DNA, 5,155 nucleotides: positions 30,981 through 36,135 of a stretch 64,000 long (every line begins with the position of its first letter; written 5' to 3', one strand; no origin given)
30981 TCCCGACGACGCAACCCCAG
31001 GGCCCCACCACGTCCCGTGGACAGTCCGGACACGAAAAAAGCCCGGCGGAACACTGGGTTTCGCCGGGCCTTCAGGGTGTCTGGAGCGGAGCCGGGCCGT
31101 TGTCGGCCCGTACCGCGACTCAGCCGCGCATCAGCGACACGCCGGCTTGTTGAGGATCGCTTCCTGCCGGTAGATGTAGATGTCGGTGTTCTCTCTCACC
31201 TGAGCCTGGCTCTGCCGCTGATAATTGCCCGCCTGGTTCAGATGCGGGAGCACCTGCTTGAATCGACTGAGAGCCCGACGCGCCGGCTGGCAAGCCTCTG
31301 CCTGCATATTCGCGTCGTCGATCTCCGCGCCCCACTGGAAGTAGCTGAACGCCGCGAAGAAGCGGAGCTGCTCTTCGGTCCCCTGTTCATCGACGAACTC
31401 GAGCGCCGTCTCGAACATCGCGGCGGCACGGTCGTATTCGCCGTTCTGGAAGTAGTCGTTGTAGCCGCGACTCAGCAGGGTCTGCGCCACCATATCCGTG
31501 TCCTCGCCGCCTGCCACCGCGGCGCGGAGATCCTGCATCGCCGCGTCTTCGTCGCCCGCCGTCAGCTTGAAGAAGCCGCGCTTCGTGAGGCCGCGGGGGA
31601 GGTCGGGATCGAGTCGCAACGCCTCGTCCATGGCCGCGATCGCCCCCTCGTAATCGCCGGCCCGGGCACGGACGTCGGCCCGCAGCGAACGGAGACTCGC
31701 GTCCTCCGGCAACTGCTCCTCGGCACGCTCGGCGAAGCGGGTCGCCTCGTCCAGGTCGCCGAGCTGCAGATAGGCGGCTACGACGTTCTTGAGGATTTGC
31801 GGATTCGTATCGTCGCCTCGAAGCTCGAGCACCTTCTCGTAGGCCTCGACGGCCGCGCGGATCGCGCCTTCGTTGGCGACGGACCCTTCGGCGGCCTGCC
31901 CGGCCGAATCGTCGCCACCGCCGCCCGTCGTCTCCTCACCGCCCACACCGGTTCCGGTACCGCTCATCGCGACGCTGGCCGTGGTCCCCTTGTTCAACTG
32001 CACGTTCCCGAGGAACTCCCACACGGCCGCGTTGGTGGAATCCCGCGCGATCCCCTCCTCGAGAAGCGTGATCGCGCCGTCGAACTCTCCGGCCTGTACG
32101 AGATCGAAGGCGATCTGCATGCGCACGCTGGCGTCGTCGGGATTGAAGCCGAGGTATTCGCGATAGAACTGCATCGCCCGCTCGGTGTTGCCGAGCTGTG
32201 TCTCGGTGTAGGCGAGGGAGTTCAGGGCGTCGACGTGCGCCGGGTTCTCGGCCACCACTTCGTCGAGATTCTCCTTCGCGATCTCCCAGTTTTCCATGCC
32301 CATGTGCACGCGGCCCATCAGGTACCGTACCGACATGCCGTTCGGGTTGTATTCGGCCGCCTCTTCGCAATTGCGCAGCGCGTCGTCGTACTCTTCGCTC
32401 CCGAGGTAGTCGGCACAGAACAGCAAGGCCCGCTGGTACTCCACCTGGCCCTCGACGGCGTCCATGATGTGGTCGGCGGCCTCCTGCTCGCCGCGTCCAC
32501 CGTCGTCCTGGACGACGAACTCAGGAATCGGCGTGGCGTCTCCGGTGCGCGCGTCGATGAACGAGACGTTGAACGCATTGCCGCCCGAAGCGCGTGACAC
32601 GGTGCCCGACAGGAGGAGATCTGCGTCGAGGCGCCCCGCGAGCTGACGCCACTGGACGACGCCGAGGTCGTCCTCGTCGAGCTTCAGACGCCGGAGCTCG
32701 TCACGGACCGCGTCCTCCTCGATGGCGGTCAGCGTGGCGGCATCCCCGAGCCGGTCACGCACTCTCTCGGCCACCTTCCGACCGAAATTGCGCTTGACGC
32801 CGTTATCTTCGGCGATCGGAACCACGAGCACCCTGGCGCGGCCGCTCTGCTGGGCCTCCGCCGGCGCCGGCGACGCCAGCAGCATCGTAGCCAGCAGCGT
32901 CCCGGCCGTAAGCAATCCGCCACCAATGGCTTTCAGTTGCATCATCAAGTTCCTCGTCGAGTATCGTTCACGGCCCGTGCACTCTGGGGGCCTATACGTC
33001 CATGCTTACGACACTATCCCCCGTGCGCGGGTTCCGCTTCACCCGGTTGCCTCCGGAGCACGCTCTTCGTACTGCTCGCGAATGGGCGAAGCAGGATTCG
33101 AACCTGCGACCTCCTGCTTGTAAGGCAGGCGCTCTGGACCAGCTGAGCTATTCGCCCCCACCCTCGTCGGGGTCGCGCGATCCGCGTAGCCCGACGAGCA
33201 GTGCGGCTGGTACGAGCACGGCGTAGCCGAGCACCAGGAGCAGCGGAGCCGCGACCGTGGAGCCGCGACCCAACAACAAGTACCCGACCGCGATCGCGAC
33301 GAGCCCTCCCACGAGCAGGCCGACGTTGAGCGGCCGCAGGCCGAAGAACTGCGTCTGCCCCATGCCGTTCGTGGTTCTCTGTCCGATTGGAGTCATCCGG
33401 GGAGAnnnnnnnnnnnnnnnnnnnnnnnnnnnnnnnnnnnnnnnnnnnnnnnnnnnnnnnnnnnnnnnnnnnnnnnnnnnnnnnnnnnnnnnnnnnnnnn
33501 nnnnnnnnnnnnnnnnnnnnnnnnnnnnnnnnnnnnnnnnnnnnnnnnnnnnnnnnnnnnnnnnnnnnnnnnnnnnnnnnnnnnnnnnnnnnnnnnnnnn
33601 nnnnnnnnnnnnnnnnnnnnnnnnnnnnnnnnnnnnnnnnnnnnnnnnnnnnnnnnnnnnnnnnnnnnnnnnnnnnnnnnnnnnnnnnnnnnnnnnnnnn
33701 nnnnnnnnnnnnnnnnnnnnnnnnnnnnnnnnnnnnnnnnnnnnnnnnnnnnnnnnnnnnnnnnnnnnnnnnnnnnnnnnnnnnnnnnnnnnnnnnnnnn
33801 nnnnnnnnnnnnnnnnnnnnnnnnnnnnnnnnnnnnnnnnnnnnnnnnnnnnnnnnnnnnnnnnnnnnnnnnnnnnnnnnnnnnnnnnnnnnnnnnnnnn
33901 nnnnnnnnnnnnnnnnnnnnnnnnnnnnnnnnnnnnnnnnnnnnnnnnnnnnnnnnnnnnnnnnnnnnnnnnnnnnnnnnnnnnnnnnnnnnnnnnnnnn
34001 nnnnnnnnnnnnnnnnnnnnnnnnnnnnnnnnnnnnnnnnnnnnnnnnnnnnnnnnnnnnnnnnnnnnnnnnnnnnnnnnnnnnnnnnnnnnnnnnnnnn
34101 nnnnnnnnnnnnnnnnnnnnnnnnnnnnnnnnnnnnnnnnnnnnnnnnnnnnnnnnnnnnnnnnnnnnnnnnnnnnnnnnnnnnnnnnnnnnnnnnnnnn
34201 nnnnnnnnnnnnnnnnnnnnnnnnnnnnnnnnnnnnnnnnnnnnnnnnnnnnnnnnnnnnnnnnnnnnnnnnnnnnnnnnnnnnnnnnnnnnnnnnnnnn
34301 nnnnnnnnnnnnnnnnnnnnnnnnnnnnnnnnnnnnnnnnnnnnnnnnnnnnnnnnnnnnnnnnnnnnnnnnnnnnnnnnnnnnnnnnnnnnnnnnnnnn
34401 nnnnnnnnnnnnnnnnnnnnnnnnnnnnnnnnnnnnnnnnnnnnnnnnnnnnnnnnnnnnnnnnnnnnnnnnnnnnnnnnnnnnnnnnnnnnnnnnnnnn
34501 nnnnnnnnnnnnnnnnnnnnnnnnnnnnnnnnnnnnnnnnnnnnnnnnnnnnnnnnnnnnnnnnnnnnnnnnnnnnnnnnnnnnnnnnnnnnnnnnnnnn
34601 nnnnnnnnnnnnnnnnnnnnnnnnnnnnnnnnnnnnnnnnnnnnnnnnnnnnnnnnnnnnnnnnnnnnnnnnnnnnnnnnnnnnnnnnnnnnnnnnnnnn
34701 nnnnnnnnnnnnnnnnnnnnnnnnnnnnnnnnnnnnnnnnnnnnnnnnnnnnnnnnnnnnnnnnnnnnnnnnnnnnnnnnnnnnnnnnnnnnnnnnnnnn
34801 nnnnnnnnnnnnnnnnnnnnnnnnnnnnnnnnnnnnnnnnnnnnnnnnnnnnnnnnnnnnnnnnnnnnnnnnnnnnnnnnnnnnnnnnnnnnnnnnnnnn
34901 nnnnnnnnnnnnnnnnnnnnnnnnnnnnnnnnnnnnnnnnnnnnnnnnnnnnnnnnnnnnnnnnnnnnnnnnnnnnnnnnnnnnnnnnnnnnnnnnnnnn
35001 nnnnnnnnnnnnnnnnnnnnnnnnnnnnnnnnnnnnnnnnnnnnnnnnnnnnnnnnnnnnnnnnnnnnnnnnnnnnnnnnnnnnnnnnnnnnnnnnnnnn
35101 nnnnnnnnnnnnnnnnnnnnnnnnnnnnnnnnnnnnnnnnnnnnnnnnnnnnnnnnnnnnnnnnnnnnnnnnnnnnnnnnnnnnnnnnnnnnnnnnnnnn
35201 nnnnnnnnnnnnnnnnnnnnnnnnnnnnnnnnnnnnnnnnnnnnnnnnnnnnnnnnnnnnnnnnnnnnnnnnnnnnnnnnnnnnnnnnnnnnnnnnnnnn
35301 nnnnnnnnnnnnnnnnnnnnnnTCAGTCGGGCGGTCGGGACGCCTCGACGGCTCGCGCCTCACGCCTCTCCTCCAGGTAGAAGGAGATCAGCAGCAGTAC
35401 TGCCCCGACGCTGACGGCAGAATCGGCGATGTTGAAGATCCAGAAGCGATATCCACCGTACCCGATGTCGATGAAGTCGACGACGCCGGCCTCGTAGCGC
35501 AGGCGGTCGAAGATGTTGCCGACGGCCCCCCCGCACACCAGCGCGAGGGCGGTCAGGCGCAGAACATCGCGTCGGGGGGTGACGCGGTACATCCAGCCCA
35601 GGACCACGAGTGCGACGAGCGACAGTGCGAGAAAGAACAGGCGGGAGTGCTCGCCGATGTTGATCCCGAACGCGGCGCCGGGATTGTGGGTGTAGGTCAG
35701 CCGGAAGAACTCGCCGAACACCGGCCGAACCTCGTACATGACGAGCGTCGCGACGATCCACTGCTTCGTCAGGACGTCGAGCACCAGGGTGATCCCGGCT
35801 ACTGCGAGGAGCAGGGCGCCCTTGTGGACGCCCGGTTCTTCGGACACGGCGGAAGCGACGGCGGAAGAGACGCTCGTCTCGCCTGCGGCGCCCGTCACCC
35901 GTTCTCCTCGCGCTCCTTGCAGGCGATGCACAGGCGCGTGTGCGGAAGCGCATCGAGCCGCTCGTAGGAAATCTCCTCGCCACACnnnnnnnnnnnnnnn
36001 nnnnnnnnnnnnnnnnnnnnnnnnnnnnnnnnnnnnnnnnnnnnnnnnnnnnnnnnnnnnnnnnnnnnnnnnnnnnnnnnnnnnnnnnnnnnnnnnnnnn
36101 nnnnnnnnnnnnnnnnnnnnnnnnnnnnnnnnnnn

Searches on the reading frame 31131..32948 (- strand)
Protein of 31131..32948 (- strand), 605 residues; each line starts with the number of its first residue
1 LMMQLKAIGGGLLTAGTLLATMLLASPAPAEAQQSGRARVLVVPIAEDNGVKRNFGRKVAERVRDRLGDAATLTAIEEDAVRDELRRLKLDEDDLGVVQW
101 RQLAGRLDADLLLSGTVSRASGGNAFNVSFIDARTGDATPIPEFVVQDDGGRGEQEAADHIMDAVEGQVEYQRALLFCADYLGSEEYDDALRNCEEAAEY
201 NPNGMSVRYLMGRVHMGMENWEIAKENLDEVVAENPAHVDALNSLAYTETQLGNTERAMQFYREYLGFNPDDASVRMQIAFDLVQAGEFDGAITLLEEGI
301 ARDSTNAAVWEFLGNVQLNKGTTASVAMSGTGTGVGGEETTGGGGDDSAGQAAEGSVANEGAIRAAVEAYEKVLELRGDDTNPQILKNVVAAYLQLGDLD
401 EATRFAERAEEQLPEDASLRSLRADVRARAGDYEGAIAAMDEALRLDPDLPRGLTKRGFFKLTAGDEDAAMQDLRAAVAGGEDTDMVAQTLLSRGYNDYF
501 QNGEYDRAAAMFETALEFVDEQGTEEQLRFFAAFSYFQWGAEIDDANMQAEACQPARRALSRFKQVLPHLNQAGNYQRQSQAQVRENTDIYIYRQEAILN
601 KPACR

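Call 53: search_protein_families(library=pfam, proteins=[window:31131-32948:-], max_evalue=0.00001)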
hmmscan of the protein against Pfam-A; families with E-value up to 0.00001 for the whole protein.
window:31131-32948:- (605 aa): 16 families
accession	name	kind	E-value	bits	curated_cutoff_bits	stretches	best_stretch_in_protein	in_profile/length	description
PF14559.12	TPR_19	-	1.1e-29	103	25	1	360-425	4-67/68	Tetratricopeptide repeat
PF13432.12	TPR_16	-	4.3e-27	94.6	32.7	2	209-273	1-65/65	Tetratricopeptide repeat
PF07719.23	TPR_2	-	2.1e-24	84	27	0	422-449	6-33/34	Tetratricopeptide repeat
PF13428.12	TPR_14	-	1.1e-22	78.7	23.5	0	385-425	3-43/44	Tetratricopeptide repeat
PF13414.12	TPR_11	-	7.2e-22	77.3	26.8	0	426-459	3-36/42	TPR repeat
PF00515.34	TPR_1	-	1.6e-21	75.5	27.8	0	240-272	2-34/34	Tetratricopeptide repeat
PF13181.12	TPR_8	-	8.2e-18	63.4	25.7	0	240-272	2-34/34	Tetratricopeptide repeat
PF13431.12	TPR_17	-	3e-14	52.5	24.4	0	229-260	3-34/34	Tetratricopeptide repeat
PF12895.13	ANAPC3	-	1.7e-13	51.1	27.2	0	230-298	14-81/82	Anaphase-promoting complex, cyclosome, subunit 3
PF13424.12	TPR_12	-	5.7e-13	49.3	30.1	0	365-411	21-73/77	Tetratricopeptide repeat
PF23914.1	TPR_CcmH_CycH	-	5e-11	43.1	42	0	186-272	65-154/158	Cytochrome c-type biogenesis protein H TPR domain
PF13371.12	TPR_9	-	6.9e-11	42.4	35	0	391-450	3-62/73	Tetratricopeptide repeat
PF13176.12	TPR_7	-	1.4e-09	37.7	27.9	0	425-450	7-32/36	Tetratricopeptide repeat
PF13429.12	TPR_15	-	5.6e-08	33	26.2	0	225-295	200-270/280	Tetratricopeptide repeat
PF13374.12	TPR_10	-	6.7e-08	32.7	27.5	0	240-264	3-27/42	Tetratricopeptide repeat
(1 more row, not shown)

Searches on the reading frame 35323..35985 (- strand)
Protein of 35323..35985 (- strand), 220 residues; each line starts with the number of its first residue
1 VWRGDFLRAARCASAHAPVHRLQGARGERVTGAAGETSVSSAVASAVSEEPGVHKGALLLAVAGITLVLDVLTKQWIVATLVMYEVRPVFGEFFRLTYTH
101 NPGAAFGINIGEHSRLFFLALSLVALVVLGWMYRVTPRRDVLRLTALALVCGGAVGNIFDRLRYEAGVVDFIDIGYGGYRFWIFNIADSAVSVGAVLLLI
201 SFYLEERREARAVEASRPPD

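Call 53: search_protein_families(library=pfam, proteins=[window:35323-35985:-], max_evalue=0.00001)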
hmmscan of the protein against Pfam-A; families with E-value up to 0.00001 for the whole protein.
window:35323-35985:- (220 aa): 1 family
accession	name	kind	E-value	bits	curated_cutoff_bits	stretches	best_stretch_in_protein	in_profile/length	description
PF01252.23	Peptidase_A8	-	6e-38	130.7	25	1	63-202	2-140/142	Signal peptidase (SPase) II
